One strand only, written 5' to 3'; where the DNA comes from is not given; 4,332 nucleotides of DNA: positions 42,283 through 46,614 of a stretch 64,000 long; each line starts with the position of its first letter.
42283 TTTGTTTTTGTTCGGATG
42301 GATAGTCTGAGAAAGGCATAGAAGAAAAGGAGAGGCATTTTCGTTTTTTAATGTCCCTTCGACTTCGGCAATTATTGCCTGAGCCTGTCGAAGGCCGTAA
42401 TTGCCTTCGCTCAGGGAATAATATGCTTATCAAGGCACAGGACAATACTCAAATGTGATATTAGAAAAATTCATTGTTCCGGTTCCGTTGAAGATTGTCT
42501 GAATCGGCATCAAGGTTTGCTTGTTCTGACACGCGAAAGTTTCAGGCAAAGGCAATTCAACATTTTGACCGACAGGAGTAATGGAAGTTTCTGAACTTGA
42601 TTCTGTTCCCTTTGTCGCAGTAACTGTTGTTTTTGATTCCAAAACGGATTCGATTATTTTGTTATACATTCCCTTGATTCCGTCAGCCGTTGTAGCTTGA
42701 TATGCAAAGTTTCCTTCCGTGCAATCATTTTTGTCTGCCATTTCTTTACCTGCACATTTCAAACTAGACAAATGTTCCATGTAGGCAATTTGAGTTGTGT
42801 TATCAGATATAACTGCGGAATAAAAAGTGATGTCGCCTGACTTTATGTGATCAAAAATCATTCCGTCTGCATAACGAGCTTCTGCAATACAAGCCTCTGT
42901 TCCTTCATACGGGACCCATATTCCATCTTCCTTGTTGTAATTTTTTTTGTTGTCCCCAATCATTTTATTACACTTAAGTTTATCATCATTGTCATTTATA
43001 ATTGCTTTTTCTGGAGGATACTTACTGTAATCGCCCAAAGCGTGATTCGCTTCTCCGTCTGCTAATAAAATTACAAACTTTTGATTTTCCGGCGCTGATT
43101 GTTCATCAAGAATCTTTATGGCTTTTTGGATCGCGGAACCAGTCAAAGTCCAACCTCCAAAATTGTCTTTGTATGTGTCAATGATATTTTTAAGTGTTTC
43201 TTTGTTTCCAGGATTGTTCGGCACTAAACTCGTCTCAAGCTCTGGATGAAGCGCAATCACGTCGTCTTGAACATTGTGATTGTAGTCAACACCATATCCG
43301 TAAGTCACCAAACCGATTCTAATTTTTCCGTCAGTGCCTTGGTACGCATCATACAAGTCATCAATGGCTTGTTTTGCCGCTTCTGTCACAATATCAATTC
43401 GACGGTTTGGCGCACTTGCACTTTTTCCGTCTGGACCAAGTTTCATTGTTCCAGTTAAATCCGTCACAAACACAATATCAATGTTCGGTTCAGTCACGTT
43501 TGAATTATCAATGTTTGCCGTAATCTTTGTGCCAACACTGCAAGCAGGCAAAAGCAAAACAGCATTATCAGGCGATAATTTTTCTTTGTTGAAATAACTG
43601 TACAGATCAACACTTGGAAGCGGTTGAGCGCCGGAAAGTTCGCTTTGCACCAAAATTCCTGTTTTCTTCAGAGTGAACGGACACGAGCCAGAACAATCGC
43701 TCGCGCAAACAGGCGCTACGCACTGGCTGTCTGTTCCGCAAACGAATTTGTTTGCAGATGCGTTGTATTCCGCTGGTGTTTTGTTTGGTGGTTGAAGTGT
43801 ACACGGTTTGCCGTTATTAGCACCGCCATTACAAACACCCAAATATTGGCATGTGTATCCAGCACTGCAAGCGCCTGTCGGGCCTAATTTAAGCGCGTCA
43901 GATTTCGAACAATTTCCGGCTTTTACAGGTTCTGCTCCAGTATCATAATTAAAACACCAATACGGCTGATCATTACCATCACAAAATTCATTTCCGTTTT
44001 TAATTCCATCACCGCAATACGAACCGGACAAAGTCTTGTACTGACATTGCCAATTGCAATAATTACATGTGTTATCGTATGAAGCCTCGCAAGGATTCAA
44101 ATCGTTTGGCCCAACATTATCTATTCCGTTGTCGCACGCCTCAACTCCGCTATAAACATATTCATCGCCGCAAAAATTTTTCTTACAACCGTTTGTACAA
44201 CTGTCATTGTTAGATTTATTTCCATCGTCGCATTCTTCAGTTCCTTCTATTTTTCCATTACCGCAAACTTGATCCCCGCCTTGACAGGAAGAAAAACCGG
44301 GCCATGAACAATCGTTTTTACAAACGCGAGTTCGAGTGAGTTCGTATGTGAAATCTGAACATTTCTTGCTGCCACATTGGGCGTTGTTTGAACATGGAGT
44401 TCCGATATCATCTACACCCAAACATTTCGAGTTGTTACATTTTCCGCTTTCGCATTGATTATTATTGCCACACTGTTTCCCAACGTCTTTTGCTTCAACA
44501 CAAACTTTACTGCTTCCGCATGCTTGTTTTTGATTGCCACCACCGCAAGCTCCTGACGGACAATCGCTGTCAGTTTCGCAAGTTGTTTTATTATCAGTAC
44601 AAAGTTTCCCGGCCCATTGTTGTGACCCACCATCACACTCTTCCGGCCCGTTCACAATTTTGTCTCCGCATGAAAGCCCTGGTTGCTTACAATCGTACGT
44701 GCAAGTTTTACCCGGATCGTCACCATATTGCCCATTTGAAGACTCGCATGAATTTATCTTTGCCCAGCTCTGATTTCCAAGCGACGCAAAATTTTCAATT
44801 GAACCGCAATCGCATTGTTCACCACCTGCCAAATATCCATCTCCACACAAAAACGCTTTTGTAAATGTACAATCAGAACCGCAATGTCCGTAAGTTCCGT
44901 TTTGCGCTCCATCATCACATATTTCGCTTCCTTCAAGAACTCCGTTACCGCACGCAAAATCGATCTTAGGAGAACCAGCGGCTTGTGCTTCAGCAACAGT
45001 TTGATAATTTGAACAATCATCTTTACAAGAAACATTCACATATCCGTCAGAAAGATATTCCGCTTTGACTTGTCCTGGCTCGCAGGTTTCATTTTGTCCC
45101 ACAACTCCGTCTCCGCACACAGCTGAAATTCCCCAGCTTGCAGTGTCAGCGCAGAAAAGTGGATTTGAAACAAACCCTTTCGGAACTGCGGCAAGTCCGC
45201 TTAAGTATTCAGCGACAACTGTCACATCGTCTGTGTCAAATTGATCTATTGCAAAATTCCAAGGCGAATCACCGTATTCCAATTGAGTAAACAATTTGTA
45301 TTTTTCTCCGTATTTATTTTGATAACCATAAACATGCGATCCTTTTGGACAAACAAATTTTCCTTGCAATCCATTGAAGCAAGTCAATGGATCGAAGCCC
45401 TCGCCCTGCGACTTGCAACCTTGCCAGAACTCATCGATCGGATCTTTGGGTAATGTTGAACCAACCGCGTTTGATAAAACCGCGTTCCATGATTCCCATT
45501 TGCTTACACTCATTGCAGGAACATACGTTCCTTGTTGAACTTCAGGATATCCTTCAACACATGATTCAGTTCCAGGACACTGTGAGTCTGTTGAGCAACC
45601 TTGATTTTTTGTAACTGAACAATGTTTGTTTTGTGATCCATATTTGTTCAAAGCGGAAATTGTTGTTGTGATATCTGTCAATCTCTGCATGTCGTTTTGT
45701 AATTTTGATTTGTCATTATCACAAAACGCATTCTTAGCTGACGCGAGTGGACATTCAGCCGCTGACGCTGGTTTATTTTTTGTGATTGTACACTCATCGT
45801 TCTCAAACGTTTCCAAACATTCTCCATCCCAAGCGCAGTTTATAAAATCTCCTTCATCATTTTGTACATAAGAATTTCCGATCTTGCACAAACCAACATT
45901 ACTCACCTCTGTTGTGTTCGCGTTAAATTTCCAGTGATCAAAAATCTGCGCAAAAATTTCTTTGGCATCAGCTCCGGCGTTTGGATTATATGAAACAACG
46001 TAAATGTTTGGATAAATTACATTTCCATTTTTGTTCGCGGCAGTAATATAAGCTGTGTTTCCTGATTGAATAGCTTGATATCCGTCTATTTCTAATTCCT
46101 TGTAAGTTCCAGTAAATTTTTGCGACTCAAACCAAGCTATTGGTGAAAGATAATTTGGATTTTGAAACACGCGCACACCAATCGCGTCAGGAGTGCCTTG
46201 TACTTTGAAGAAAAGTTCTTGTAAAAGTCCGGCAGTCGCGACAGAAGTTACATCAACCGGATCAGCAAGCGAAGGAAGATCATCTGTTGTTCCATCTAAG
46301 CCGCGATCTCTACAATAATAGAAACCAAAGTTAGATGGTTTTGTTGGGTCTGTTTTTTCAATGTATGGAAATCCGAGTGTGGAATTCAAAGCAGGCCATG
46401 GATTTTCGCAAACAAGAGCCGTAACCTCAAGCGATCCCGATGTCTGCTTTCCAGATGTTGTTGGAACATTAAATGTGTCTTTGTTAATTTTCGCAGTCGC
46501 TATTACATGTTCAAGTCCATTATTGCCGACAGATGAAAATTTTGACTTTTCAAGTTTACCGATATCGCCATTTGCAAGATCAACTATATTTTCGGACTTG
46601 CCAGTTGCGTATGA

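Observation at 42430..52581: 3,383-aa surface protein with pilin-like N-terminus, cysteine-rich repeat array and C-terminal vWA domain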

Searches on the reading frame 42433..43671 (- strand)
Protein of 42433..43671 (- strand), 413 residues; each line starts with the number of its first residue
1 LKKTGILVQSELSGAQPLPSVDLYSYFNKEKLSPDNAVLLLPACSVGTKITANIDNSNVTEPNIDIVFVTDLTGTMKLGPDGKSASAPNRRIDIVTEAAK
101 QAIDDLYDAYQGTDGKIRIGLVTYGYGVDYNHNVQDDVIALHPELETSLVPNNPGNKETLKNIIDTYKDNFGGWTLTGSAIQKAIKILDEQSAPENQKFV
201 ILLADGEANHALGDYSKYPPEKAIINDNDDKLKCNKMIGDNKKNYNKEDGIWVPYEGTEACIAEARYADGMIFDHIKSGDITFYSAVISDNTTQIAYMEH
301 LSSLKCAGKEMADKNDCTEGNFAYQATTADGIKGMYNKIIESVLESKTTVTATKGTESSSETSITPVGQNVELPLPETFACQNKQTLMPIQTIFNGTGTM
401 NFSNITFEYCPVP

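Call 19: search_protein_families(library=pfam, proteins=[window:42433-43671:-], max_evalue=1)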
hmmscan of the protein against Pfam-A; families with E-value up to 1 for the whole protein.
window:42433-43671:- (413 aa): 1 family
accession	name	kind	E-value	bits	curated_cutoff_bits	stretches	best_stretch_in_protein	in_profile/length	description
PF00092.34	VWA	-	3.3e-09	37.6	23.8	1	65-210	1-117/174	von Willebrand factor type A domain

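Call 65: predict_structure(alignment_id=A2)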
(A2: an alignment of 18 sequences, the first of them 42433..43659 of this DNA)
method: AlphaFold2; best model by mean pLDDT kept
length: 409 residues; sequences in the alignment: 18
mean_pLDDT: 85.1   pTM: 0.82
mean pLDDT of the five models: 85.1, 84.5, 83.7, 81.4, 78.0
residues with pLDDT >= 90: 204; 70-90: 167; 50-70: 16; < 50: 22
segments of 3 or more residues with pLDDT < 50: 124-127, 215-227, 234-237
pLDDT, mean of each block of 10 residues (from residue 1): 92 95 85 94 93 91 93 90 92 91 83 92 57 82 89 93 85 91 95 92 78 47 50 50 77 86 92 92 89 92 89 81 81 80 89 88 93 88 93 92 91
secondary structure, 60 per line:
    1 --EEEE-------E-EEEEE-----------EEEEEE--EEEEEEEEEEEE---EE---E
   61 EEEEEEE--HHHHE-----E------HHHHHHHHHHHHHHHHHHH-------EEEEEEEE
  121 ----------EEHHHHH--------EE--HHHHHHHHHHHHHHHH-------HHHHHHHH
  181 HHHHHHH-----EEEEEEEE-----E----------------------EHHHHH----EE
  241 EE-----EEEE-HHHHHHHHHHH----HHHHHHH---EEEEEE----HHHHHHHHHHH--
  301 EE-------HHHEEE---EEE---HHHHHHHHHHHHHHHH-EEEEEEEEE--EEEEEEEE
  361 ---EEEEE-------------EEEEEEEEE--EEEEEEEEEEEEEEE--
elements in order: E3-6 E16-20 E32-37 E40-51 E60-67 H70-73 H87-105 E113-120 H133-137 H150-165 H173-187 E193-200 H230-234 E239-242 E248-251 H253-263 H268-274 E278-283 H288-298 E313-315 E319-321 H325-340 E342-350 E353-360 E364-368 E382-390 E393-407
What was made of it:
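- On vWA/MIDAS pilus-tip adhesins (RrgA, GBS104, SpaC, PitA): Model with pLDDT 85: β-strands at model residues 3-51 and 342-407 flank the α/β domain (call 65).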

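Call 68: fold_search(model_id=the predicted structure, library=pdb)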
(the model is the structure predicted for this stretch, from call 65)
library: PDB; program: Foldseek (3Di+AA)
matches with E <= 10: 993; with E <= 0.001: 243
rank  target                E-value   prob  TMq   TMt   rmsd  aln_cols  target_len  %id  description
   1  6m3y                  1.5e-12  1.00  0.45  0.25  10.3       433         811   13  Crystal structure of pilus adhesin, SpaC from Lactobacillus rhamnosus GG - open conformation (released 2020-07-29)
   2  7w6b                  5.3e-12  1.00  0.39  0.22  16.9       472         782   13  Crystal Structure of PitA from pilus islet-2 of Streptococcus oralis (released 2022-06-01)
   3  6m48_A                2.1e-11  1.00  0.44  0.25  10.8       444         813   12  Crystal structure of pilus adhesin, SpaC from Lactobacillus rhamnosus GG - P21212 form (released 2020-07-29)
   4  6m48_B                2.5e-11  1.00  0.44  0.25  11.2       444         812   13  Crystal structure of pilus adhesin, SpaC from Lactobacillus rhamnosus GG - P21212 form (released 2020-07-29)
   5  7ba2_B                1.9e-10  1.00  0.41  0.40   8.0       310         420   17  D319A mutant of the PilB minor pilin from Streptococcus sanguinis (released 2021-04-28)
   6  7b7p_A                2.0e-10  1.00  0.44  0.43  10.9       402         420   15  PilB minor pilin from Streptococcus sanguinis (released 2021-04-28)
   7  3txa                  2.5e-10  1.00  0.38  0.28  18.4       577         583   14  Structural Analysis of Adhesive Tip pilin, GBS104 from Group B Streptococcus agalactiae (released 2013-03-27)
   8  2ww8                  4.1e-10  1.00  0.37  0.20  17.8       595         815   13  Structure of the pilus adhesin (RrgA) from Streptococcus pneumoniae (released 2010-01-19)
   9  6to1                  1.4e-09  1.00  0.39  0.29  14.7       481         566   12  Crystal structure of three N-terminal domains of the type V pili tip protein Mfa5 from Porphyromonas gingivalis (released 2020-12-02)
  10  6om1_H                6.5e-09  1.00  0.33  0.39  13.3       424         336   12  Crystal structure of an atypical integrin (released 2019-12-11)
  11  9p6s_B                1.3e-08  1.00  0.35  0.33  13.0       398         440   11  Cryo-EM structure of human integrin alpha5beta1 in complex with fibronectin (FN 7-10) (released 2026-03-25)
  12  6uja_B                2.6e-08  1.00  0.34  0.39  13.3       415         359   12  Integrin alpha-v beta-8 in complex with pro-TGF-beta1 (released 2020-02-05)
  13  6om1_B                2.9e-08  1.00  0.35  0.41  14.6       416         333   12  Crystal structure of an atypical integrin (released 2019-12-11)
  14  7nxd_B                3.8e-08  1.00  0.33  0.21  13.1       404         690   12  Cryo-EM structure of human integrin alpha5beta1 in the half-bent conformation (released 2021-08-25)
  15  8tcf_B                4.0e-08  1.00  0.34  0.38  13.2       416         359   12  Integrin alpha-v beta-8 in complex with minibinder B8_BP_dsulf (released 2023-09-27)
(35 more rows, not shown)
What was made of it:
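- On vWA/MIDAS pilus-tip adhesins (RrgA, GBS104, SpaC, PitA): Foldseek E 1.5e-12 to 4e-10 (call 68).
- Closest known: PilB of Streptococcus sanguinis, a bimodular. Same: PilB is a direct Foldseek match to the C-terminal head (E 2e-10, call 68).
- Closest known: Integrin β-subunit βI domain inserted in the hybrid domain. Same: The topology matches: a vWA-like MIDAS domain inserted into a β-sandwich (call 68, E about 1e-8).
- The C-terminal model has pLDDT 85 and pTM 0.82, and its best PDB matches are SpaC, PitA, PilB, GBS104, RrgA and Mfa5 at E 1.5e-12 to 1.4e-9, followed by integrin β (calls 65, 68).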

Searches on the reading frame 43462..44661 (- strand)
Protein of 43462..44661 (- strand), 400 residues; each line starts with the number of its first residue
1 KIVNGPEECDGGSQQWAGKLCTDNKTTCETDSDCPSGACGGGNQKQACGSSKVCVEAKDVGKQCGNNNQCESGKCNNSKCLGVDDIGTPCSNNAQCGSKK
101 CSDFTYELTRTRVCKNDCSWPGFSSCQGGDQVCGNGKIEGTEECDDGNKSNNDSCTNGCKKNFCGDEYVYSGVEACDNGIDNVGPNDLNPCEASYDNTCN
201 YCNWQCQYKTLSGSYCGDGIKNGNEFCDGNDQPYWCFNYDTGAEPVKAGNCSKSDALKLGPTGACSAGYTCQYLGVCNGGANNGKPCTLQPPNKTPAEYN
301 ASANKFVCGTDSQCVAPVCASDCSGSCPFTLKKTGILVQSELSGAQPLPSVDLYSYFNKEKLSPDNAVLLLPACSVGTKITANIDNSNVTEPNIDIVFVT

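Call 19: search_protein_families(library=pfam, proteins=[window:43462-44661:-], max_evalue=1)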
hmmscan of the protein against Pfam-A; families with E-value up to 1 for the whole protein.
window:43462-44661:- (400 aa): 1 family
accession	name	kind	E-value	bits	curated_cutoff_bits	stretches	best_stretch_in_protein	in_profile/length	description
PF13948.11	DUF4215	-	0.012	16.3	27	1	126-160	17-47/47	Domain of unknown function (DUF4215)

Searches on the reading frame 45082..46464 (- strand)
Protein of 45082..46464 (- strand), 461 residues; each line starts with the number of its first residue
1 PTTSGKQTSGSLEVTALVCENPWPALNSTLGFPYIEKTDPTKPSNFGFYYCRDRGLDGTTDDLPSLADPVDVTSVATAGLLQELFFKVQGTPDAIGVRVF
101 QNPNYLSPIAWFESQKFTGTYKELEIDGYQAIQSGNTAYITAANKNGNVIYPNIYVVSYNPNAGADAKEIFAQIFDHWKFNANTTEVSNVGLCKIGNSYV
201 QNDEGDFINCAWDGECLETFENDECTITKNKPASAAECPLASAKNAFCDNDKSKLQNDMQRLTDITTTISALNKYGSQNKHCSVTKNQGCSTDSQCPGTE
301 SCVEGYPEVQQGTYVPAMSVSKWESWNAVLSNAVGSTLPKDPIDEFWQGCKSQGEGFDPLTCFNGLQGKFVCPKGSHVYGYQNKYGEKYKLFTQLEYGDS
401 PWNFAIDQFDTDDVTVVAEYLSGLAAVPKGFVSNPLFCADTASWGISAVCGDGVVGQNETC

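Call 43: search_solved_structures(query=A1, max_evalue=10, show_alignments=2)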
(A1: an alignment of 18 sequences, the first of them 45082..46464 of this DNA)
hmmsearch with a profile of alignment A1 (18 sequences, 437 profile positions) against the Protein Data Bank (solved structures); distinct sequences matched with E-value up to 10: 0.

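Call 55: predict_structure(alignment_id=A1)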
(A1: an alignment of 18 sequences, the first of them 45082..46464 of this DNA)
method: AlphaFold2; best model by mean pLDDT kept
length: 461 residues; sequences in the alignment: 18
mean_pLDDT: 83.2   pTM: 0.86
mean pLDDT of the five models: 83.2, 82.4, 81.9, 81.5, 76.3
residues with pLDDT >= 90: 232; 70-90: 145; 50-70: 55; < 50: 29
segments of 3 or more residues with pLDDT < 50: 1-4, 7-9, 319-325, 449-461
pLDDT, mean of each block of 10 residues (from residue 1): 47 63 90 84 87 75 91 74 93 95 95 90 95 96 93 96 94 94 87 93 93 90 91 91 90 96 92 89 92 94 81 55 50 75 82 72 69 82 81 92 90 88 87 84 56 42 45
secondary structure, 60 per line:
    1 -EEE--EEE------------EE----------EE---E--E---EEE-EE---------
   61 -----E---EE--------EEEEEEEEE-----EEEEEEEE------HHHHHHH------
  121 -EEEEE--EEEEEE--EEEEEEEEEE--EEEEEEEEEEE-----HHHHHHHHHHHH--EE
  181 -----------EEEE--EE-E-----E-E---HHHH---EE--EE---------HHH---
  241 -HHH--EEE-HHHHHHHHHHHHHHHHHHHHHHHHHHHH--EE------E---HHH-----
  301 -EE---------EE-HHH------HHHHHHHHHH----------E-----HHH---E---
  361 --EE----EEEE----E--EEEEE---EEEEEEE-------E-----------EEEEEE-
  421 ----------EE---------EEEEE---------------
elements in order: E2-4 E7-9 E46-48 E80-88 E94-101 H108-114 E122-126 E129-134 E137-146 E149-159 H165-176 E192-195 H213-216 E247-249 H251-278 H325-334 E369-372 E380-384 E388-394 E414-419 E442-446

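Call 58: fold_search(model_id=the predicted structure, library=pdb)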
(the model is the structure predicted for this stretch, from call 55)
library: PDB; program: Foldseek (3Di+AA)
matches with E <= 10: 1089; with E <= 0.001: 0
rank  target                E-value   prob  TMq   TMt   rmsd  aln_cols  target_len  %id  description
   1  4rth_A                2.6e-03  0.97  0.18  0.38   6.6       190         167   10  The crystal structure of PsbP from Zea mays (released 2015-03-11)
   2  1vr8                  3.7e-03  0.95  0.14  0.35   7.0       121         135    9  Crystal structure of GTP binding regulator (TM1622) from Thermotoga Maritima at 1.75 A resolution (released 2005-03-15)
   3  2xb3                  4.0e-03  0.97  0.19  0.44   6.2       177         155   10  The Structure of Cyanobacterial PsbP (released 2010-08-25)
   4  4rth_B                4.2e-03  0.97  0.18  0.38   6.2       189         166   10  The crystal structure of PsbP from Zea mays (released 2015-03-11)
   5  3hlz_B                6.2e-03  0.94  0.16  0.24   7.6       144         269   10  Crystal structure of BT_1490 (NP_810393.1) from BACTEROIDES THETAIOTAOMICRON VPI-5482 at 1.50 A resolution (released 2009-06-16)
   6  3hlz_A                6.6e-03  0.98  0.18  0.29   7.8       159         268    8  Crystal structure of BT_1490 (NP_810393.1) from BACTEROIDES THETAIOTAOMICRON VPI-5482 at 1.50 A resolution (released 2009-06-16)
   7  6kac_P                7.0e-03  0.91  0.20  0.38  10.1       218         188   10  Cryo-EM structure of the C2S2-type PSII-LHCII supercomplex from Chlamydomonas reihardtii (released 2019-10-23)
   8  7wff_f                8.8e-03  0.84  0.17  0.38   6.9       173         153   14  Subcomplexes B,M and L in the Cylic electron transfer supercomplex NDH-PSI from Arabidopsis (released 2022-03-16)
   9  3wa5_B                1.3e-02  0.75  0.15  0.38   7.7       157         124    8  Crystal Structure of type VI peptidoglycan muramidase effector Tse3 in complex with its cognate immunity protein Tsi3 (released 2013-10-02)
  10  4luq_C                1.6e-02  0.66  0.14  0.37   9.8       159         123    8  Crystal structure of virulence effector Tse3 in complex with neutralizer Tsi3 (released 2013-09-18)
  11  3lyd_B                2.1e-02  0.87  0.17  0.37   7.0       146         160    9  Crystal structure of Putative uncharacterized protein from Jonesia denitrificans (released 2010-03-09)
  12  4n80_B                3.3e-02  0.38  0.13  0.33  11.1       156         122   12  Crystal structure of Tse3-Tsi3 complex (released 2014-04-23)
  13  3lyd_A                4.6e-02  0.75  0.17  0.37   7.0       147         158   12  Crystal structure of Putative uncharacterized protein from Jonesia denitrificans (released 2010-03-09)
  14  2v42_A                4.6e-02  0.47  0.12  0.18   6.7       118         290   13  Crystal structure of RseB: a sensor for periplasmic stress response in E. coli (released 2007-08-28)
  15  6xrr_A                5.1e-02  0.57  0.14  0.36  13.5       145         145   11  Structure of SciW bound to the Rhs1 Transmembrane Domain from Salmonella typhimurium (released 2020-12-30)
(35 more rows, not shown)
